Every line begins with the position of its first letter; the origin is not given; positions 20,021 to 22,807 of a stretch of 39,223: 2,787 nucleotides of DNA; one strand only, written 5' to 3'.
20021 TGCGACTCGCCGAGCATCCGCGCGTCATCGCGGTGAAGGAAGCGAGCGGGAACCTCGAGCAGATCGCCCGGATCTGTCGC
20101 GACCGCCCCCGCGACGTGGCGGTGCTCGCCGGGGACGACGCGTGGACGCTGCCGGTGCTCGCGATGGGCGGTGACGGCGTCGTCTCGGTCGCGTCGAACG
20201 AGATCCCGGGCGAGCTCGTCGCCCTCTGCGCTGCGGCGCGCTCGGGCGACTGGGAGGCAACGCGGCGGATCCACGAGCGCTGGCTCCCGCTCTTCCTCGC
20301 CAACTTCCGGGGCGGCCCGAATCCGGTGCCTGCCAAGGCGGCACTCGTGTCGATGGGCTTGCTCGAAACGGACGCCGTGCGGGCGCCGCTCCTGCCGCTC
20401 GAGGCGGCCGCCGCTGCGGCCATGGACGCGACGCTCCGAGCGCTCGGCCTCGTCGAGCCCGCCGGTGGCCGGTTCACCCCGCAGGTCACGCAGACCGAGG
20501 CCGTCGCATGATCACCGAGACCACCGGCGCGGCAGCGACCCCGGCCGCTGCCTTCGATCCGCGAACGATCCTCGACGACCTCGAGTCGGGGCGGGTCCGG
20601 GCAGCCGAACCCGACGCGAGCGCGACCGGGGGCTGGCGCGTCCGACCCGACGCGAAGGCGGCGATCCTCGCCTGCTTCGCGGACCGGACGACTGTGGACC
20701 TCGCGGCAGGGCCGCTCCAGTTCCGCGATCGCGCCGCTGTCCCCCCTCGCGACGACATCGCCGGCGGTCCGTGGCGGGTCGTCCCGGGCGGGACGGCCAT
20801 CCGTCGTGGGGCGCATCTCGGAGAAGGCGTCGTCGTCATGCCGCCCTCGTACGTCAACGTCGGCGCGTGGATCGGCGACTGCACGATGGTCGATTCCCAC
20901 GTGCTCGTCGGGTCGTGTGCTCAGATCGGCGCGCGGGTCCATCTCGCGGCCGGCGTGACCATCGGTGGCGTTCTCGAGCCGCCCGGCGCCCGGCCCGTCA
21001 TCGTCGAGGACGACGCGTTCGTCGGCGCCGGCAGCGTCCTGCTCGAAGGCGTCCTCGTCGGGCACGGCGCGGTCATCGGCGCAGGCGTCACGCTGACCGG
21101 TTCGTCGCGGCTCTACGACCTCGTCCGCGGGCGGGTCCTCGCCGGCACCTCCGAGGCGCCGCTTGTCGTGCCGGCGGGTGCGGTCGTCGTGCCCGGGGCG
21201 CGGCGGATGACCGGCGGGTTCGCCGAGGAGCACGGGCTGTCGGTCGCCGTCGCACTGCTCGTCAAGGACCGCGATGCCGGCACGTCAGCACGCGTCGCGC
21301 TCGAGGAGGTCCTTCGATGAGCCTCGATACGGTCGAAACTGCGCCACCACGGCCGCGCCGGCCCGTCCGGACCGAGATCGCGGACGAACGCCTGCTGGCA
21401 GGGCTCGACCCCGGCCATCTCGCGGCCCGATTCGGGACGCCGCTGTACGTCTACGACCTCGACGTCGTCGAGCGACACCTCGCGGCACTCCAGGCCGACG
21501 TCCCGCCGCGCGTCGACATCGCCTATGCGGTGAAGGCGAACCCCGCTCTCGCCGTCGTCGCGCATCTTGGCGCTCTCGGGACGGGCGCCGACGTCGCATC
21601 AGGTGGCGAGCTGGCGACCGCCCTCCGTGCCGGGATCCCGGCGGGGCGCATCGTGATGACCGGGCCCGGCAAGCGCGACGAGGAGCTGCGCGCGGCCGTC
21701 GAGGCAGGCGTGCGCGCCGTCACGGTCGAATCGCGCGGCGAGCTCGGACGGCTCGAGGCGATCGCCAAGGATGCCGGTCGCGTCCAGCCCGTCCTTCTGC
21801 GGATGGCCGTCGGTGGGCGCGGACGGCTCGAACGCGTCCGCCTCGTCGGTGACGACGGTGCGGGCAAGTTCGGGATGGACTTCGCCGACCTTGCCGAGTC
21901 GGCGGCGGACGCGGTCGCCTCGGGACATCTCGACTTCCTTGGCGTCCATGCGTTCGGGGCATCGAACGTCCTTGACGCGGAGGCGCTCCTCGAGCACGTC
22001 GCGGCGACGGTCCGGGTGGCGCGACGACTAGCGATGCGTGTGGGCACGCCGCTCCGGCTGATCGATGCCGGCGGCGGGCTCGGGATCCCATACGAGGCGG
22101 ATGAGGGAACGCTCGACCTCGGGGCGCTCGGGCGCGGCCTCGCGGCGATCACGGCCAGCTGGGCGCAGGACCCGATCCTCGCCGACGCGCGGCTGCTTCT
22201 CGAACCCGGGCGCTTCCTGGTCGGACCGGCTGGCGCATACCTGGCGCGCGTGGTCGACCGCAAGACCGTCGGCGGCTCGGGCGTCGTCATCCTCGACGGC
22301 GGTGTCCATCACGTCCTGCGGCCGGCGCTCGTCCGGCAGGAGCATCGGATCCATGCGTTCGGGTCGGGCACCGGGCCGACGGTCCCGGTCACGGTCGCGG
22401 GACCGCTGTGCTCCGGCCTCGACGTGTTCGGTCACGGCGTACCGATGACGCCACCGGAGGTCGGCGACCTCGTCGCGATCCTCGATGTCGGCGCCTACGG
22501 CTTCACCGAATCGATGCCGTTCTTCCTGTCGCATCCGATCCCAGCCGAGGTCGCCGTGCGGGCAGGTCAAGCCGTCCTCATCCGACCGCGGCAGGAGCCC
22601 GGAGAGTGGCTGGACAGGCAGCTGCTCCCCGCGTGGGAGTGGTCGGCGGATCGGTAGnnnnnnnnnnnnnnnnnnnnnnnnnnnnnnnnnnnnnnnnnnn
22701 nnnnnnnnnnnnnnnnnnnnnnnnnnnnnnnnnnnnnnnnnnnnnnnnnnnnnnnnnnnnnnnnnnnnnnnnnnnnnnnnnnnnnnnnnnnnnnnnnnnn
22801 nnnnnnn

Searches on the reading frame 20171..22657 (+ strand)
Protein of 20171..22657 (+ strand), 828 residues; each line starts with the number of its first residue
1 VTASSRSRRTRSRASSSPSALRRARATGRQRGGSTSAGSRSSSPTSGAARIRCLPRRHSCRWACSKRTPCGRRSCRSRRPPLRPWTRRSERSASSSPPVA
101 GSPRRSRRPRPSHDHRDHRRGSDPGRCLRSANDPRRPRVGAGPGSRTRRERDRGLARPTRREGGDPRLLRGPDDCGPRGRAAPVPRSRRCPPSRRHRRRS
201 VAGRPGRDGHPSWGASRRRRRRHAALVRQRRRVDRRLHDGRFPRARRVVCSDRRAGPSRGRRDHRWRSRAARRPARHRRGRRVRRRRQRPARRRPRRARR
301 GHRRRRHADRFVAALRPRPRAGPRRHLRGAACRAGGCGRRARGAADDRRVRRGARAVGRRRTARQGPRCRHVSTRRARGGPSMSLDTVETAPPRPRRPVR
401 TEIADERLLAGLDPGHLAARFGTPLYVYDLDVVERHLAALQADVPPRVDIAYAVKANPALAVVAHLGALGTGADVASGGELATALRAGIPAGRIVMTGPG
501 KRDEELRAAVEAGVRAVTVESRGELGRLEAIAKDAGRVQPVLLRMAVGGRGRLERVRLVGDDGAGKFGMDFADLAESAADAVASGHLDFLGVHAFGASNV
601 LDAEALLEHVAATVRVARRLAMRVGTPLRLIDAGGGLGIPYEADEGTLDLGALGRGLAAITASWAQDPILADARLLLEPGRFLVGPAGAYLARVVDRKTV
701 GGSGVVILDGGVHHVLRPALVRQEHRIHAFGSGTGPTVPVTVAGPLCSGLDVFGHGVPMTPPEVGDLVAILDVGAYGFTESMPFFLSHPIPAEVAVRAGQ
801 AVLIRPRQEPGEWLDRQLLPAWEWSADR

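Call 5: search_protein_families(library=pfam, proteins=[window:20171-22657:+])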
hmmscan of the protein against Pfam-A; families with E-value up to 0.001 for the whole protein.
window:20171-22657:+ (828 aa): 3 families
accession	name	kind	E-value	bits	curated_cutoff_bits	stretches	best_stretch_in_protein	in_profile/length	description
PF02784.22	Orn_Arg_deC_N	-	2.1e-43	148.9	23.4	1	432-684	3-246/247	Pyridoxal-dependent decarboxylase, pyridoxal binding domain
PF00278.28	Orn_DAP_Arg_deC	-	6.1e-18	65.3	23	1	426-774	2-95/95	Pyridoxal-dependent decarboxylase, C-terminal sheet domain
PF01168.26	Ala_racemase_N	-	2.4e-05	24.6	24.1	1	429-599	2-159/220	Alanine racemase, N-terminal domain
